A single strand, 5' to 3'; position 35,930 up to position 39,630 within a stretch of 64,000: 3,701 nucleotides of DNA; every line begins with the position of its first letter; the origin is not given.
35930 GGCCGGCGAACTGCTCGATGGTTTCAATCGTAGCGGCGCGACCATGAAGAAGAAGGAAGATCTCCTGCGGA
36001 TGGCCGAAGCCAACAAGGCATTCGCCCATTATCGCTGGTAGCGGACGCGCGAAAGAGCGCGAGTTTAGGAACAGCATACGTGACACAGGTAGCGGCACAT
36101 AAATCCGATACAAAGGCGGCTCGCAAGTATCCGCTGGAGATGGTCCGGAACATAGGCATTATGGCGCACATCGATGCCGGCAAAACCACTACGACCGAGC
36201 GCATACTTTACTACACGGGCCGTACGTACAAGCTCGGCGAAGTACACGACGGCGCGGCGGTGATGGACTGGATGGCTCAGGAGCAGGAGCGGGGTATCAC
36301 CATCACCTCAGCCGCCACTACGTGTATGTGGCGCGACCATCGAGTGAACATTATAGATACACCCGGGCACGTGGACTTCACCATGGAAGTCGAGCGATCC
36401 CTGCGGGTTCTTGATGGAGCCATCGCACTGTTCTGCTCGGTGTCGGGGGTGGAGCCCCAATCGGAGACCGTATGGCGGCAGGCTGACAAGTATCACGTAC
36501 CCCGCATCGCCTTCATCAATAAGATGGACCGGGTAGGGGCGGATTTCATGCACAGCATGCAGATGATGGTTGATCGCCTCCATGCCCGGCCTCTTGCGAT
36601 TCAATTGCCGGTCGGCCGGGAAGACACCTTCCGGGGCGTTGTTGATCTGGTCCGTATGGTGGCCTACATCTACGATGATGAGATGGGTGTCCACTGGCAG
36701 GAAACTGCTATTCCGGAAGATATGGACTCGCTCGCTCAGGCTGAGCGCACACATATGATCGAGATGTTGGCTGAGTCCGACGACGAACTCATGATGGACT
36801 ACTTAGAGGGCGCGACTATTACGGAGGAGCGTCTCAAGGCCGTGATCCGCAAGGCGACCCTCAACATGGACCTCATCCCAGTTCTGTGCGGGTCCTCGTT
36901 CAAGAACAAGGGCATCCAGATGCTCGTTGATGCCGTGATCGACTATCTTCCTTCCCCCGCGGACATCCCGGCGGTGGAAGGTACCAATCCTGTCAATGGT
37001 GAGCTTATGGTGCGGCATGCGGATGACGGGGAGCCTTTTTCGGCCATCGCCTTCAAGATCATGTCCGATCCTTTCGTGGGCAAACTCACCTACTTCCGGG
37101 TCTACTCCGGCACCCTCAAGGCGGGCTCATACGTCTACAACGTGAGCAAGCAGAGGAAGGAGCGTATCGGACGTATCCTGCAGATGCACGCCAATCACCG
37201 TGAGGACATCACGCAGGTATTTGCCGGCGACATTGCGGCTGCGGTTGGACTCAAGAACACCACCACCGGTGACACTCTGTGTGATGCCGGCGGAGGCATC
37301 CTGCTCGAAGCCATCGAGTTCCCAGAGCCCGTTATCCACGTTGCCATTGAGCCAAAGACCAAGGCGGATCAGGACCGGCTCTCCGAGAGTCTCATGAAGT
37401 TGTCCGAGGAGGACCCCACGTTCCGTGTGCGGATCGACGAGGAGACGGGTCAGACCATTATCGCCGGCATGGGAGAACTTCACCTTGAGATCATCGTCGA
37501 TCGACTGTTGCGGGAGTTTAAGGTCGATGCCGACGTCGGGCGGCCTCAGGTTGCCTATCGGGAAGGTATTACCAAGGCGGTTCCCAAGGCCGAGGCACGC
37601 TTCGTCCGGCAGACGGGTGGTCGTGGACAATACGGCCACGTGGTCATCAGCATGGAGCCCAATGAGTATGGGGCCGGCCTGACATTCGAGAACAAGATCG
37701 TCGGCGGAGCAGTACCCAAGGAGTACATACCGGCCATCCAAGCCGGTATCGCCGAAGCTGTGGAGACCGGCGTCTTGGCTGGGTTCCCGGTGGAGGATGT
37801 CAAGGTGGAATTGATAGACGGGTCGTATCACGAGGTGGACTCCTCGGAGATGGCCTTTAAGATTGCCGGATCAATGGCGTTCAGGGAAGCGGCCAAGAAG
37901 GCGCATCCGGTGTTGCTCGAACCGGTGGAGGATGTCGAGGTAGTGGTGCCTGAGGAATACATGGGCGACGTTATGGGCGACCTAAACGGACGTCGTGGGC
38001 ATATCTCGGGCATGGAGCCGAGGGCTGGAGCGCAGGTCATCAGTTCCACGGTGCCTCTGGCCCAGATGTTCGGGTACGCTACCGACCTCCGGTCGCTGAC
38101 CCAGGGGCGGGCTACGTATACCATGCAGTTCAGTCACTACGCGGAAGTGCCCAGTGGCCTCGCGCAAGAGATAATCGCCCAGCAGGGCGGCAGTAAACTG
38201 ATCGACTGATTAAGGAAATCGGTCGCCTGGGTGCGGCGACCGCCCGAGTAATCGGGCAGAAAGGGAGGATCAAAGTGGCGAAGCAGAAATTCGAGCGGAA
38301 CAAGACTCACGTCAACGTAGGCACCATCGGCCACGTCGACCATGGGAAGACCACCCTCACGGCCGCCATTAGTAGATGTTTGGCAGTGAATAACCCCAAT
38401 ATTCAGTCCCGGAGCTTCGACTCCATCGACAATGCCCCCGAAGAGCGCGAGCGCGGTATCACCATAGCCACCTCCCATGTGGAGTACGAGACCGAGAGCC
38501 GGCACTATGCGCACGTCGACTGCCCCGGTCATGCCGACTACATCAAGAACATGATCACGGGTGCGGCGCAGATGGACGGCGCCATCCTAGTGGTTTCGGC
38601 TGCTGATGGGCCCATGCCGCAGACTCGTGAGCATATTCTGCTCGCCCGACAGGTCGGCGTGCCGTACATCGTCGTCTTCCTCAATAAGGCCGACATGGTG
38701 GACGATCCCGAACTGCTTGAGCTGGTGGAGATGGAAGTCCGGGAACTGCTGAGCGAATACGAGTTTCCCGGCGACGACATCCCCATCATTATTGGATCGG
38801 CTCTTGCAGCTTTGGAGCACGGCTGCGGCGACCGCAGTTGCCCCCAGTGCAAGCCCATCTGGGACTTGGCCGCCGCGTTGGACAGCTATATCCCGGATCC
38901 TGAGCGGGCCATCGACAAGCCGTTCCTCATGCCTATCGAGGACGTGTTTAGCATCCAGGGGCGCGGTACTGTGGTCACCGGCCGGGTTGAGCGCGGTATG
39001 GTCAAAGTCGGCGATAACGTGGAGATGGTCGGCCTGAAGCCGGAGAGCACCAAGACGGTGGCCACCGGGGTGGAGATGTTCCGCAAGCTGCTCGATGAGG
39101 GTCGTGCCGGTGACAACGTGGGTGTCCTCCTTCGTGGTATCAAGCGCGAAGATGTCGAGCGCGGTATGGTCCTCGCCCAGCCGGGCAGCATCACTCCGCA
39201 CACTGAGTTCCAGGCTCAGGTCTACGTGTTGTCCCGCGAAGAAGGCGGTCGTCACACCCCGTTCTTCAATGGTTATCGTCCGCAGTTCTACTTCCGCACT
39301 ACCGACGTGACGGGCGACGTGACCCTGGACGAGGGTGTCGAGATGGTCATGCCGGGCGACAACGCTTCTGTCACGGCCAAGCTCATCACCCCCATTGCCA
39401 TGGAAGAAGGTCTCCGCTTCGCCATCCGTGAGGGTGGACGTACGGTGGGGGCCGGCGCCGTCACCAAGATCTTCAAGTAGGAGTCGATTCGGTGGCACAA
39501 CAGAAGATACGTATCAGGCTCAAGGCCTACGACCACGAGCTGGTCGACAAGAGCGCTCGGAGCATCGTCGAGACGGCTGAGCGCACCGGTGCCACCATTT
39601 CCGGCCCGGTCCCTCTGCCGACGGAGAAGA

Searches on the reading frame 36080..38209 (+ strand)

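Call 79: search_protein_families(library=pfam, proteins=[window:36080-38209:+], max_evalue=0.00001)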
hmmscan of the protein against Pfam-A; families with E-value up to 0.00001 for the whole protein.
window:36080-38209:+ (709 aa): 7 families
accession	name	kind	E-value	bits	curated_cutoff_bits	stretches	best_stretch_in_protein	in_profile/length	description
PF00009.33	GTP_EFTU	-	2.4e-65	220.1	26.5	1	22-292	3-188/188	Elongation factor Tu GTP binding domain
PF03764.24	EFG_IV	-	2.7e-47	159.9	24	1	489-608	1-120/121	Elongation factor G, domain IV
PF14492.12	EFG_III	-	8.6e-35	119.1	27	1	414-487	1-74/75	Elongation Factor G, domain III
PF00679.30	EFG_C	-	4.6e-32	110.3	27.9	1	611-697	1-88/89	Elongation factor G C-terminus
PF03144.31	GTP_EFTU_D2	-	3.7e-19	69.3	30.3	1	334-401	1-73/73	Elongation factor Tu domain 2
PF22042.2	EF-G_D2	-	1.4e-18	67.2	27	1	319-402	1-83/84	Elongation factor G domain 2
PF16658.11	RF3_C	-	3.5e-06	27.3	40.1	1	419-502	11-94/132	Class II release factor RF3, C-terminal domain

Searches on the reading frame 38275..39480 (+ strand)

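Call 79: search_protein_families(library=pfam, proteins=[window:38275-39480:+], max_evalue=0.00001)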
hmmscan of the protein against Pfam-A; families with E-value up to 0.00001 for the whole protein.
window:38275-39480:+ (401 aa): 3 families
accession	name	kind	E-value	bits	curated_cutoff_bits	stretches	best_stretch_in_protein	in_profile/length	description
PF00009.33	GTP_EFTU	-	5.7e-63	212.4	26.5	1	10-207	1-187/188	Elongation factor Tu GTP binding domain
PF03143.23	GTP_EFTU_D3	-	4.8e-40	136.6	27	1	305-399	1-105/106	Elongation factor Tu C-terminal domain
PF03144.31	GTP_EFTU_D2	-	2.3e-20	73.3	30.3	1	231-301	1-73/73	Elongation factor Tu domain 2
